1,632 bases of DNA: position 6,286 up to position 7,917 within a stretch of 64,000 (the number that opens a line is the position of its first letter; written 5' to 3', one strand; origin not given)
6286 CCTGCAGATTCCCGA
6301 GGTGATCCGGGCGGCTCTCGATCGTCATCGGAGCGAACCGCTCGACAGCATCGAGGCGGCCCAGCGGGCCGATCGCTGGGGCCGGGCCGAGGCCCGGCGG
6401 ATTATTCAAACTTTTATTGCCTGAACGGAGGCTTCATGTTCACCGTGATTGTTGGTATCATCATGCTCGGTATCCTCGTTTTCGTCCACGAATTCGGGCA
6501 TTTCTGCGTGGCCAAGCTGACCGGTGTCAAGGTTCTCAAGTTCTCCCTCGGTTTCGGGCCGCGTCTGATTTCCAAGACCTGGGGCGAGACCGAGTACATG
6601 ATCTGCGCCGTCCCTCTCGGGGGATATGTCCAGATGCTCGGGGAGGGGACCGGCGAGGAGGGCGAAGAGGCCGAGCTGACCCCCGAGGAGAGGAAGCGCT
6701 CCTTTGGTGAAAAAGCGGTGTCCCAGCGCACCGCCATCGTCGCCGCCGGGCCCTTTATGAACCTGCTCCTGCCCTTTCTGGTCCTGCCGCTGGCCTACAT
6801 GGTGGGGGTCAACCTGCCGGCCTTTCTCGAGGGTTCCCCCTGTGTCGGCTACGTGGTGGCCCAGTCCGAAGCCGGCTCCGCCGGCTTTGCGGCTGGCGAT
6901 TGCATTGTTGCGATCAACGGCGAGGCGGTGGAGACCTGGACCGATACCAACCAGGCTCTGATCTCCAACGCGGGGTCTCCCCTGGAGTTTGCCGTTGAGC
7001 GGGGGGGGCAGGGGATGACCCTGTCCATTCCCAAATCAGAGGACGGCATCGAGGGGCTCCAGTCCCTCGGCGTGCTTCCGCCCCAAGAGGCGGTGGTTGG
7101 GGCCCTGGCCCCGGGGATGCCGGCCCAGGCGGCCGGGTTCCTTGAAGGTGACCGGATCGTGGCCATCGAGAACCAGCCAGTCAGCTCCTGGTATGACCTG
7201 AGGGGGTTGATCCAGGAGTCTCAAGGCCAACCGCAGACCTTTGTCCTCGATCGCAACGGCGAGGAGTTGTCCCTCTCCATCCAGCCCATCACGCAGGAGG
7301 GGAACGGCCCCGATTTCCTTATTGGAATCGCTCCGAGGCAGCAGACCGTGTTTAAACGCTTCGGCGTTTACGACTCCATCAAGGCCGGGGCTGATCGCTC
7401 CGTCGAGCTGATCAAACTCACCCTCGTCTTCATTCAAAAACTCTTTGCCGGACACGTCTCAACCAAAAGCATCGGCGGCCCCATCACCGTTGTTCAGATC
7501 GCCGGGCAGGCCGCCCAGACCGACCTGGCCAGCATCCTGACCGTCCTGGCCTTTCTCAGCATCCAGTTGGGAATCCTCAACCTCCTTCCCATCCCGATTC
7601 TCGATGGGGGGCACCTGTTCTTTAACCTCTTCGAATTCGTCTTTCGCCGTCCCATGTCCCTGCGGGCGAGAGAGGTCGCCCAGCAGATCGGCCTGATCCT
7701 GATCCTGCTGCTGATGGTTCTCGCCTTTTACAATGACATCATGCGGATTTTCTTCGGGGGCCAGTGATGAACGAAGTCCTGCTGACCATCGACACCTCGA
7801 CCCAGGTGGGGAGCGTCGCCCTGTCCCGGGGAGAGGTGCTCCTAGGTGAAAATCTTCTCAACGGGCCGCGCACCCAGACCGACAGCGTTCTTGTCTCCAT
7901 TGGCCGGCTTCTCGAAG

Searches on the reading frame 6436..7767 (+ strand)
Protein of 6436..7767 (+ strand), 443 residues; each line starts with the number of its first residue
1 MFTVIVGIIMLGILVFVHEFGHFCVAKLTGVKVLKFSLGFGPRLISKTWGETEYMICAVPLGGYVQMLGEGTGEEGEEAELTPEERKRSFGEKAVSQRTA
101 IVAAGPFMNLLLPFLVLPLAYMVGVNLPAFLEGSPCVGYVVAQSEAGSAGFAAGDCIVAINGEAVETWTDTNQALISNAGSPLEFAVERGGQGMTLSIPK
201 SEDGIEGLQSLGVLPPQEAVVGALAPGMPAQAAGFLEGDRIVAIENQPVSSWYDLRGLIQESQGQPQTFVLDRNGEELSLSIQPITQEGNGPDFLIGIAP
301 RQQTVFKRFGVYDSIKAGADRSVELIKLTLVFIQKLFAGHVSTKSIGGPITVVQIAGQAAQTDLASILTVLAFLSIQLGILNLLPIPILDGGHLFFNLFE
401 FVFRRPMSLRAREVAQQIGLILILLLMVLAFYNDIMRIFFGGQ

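Call 28: list_cluster_members(proteins=[window:6436-7767:+, window:5264-6424:+, window:36132-37169:+, window:44393-45313:+, window:48722-49912:-, window:62607-63953:-, window:8897-10507:+, window:1976-3454:+, window:30794-31891:+, window:27813-29015:+])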
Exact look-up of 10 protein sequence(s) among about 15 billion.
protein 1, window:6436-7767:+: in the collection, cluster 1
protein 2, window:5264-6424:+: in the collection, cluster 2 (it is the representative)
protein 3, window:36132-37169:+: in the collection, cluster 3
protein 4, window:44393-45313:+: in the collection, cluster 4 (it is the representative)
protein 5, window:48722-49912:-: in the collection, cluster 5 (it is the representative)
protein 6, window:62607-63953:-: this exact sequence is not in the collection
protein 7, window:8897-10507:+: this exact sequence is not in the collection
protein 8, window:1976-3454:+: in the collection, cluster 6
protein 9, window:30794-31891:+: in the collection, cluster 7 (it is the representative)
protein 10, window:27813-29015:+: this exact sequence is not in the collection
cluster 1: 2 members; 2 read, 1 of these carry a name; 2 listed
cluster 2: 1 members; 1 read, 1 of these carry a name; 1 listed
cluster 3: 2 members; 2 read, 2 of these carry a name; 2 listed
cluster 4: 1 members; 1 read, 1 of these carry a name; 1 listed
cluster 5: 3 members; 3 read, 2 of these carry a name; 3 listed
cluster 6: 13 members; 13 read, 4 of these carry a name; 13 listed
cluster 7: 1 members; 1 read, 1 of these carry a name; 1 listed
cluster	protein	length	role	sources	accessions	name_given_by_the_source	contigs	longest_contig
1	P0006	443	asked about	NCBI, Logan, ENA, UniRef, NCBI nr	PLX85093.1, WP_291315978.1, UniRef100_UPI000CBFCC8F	MAG: RIP metalloprotease RseP [Desulfuromonas sp.] | RIP metalloprotease RseP n=1 Tax=Desulfuromonas sp. TaxID=892 RepID=UPI000CBFCC8F | RIP metalloprotease RseP [Desulfuromonas sp.]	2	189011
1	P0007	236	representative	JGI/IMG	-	-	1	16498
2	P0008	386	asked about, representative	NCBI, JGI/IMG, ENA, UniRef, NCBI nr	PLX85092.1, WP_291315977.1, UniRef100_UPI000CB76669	MAG: 1-deoxy-D-xylulose-5-phosphate reductoisomerase [Desulfuromonas sp.] | 1-deoxy-D-xylulose-5-phosphate reductoisomerase n=1 Tax=Desulfuromonas sp. TaxID=892 ... | 1-deoxy-D-xylulose-5-phosphate reductoisomerase [Desulfuromonas sp.]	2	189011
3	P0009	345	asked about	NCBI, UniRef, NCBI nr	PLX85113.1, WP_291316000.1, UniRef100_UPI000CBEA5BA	MAG: N-acetyl-gamma-glutamyl-phosphate reductase [Desulfuromonas sp.] | N-acetyl-gamma-glutamyl-phosphate reductase n=1 Tax=Desulfuromonas sp. TaxID=892 ... | N-acetyl-gamma-glutamyl-phosphate reductase [Desulfuromonas sp.]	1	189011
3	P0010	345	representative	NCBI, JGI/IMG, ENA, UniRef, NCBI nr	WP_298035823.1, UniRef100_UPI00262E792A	N-acetyl-gamma-glutamyl-phosphate reductase [uncultured Desulfuromonas sp.] | N-acetyl-gamma-glutamyl-phosphate reductase n=1 Tax=uncultured Desulfuromonas sp. ...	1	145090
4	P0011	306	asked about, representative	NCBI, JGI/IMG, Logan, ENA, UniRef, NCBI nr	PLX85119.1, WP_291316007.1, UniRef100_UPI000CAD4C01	MAG: protein translocase subunit SecF [Desulfuromonas sp.] | protein translocase subunit SecF n=1 Tax=Desulfuromonas sp. TaxID=892 RepID=UPI000CAD4C01 | protein translocase subunit SecF [Desulfuromonas sp.]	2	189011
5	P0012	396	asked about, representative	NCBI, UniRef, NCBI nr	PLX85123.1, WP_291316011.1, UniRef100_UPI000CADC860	MAG: aspartate aminotransferase [Desulfuromonas sp.] | pyridoxal phosphate-dependent aminotransferase n=1 Tax=Desulfuromonas sp. TaxID=892 ... | pyridoxal phosphate-dependent aminotransferase [Desulfuromonas sp.]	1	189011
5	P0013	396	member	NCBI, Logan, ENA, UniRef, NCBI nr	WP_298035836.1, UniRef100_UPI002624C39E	pyridoxal phosphate-dependent aminotransferase [uncultured Desulfuromonas sp.] | pyridoxal phosphate-dependent aminotransferase n=1 Tax=uncultured Desulfuromonas sp. ...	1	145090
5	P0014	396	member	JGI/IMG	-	-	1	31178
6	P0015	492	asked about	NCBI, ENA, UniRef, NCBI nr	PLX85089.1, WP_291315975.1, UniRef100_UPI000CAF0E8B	MAG: ketol-acid reductoisomerase [Desulfuromonas sp.] | ketol-acid reductoisomerase n=1 Tax=Desulfuromonas sp. TaxID=892 RepID=UPI000CAF0E8B | ketol-acid reductoisomerase [Desulfuromonas sp.]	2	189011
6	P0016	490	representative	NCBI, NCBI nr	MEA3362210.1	MAG: ketol-acid reductoisomerase [Thermodesulfobacteriota bacterium] | ketol-acid reductoisomerase [Thermodesulfobacteriota bacterium]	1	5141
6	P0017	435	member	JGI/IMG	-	ketol-acid reductoisomerase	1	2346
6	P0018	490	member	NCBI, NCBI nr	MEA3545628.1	MAG: ketol-acid reductoisomerase [Thermodesulfobacteriota bacterium] | ketol-acid reductoisomerase [Thermodesulfobacteriota bacterium]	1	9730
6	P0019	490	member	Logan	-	-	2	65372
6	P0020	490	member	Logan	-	-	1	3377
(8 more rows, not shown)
